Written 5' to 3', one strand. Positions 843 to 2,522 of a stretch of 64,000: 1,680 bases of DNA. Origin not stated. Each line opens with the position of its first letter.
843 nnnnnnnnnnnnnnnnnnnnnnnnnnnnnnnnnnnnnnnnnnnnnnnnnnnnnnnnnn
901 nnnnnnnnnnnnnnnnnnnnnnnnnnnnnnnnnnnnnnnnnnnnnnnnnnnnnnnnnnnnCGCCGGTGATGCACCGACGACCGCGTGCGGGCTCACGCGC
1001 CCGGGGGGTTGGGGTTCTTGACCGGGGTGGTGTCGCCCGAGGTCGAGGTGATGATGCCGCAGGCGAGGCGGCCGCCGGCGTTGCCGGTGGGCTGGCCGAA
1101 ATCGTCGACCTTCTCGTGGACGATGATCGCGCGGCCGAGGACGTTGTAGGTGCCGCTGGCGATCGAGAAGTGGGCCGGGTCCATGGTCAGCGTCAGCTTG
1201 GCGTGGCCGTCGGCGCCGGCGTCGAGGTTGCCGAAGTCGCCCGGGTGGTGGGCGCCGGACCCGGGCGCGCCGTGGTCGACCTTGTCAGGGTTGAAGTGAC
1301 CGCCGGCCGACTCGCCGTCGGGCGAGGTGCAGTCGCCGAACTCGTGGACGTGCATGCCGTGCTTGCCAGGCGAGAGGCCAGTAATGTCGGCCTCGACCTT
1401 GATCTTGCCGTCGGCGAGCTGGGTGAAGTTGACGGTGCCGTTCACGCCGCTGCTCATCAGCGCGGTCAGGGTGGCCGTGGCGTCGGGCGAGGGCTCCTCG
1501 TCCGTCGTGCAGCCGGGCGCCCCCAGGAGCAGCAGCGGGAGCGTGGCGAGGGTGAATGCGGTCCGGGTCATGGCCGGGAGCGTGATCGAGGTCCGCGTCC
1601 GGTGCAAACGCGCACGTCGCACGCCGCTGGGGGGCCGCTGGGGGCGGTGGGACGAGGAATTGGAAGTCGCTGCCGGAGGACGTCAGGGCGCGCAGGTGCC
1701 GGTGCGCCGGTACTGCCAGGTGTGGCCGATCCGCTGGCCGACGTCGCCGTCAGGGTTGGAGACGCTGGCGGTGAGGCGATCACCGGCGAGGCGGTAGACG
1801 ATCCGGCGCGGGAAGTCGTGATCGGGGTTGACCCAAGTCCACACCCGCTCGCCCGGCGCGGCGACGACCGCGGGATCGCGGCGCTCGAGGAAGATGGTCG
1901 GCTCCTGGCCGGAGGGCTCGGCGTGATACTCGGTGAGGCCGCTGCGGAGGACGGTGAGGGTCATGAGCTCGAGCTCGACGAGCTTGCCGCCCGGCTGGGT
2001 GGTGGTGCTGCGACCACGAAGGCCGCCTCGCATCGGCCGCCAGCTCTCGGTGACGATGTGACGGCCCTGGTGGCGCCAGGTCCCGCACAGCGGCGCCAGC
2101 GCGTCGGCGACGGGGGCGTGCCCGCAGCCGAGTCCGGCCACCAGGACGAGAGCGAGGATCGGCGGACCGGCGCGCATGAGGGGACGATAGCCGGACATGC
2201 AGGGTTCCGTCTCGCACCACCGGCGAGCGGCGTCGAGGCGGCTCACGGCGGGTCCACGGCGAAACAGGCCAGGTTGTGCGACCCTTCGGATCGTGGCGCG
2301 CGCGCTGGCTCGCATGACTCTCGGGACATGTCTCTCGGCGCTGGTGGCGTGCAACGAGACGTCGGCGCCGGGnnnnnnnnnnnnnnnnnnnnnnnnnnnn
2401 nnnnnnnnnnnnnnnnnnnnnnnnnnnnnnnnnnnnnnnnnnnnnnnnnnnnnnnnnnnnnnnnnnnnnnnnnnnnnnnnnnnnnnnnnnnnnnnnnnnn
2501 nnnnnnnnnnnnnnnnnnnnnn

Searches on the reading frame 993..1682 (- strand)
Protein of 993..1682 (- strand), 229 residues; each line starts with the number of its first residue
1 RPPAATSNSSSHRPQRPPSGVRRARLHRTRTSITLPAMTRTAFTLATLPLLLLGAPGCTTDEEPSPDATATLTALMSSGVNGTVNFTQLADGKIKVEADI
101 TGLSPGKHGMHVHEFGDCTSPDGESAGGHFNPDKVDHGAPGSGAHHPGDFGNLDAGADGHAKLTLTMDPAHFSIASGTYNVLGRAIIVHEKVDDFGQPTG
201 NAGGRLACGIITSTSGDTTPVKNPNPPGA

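Call 78: search_protein_families(library=pfam, proteins=[window:993-1682:-], max_evalue=0.0001)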
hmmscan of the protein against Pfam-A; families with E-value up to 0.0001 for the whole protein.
window:993-1682:- (229 aa): 1 family
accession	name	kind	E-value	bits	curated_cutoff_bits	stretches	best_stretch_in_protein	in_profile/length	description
PF00080.25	Sod_Cu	-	1.1e-43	149.2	28.9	1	80-211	1-133/133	Copper/zinc superoxide dismutase (SODC)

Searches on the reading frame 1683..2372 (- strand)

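Call 78: search_protein_families(library=pfam, proteins=[window:1683-2372:-], max_evalue=0.0001)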
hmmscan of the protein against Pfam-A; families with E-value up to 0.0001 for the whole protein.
window:1683-2372:- (229 aa): 1 family
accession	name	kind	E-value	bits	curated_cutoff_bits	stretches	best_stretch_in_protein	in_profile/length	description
PF19780.4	DUF6265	-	2.1e-06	28.6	23.8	1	95-205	3-115/116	Domain of unknown function (DUF6265)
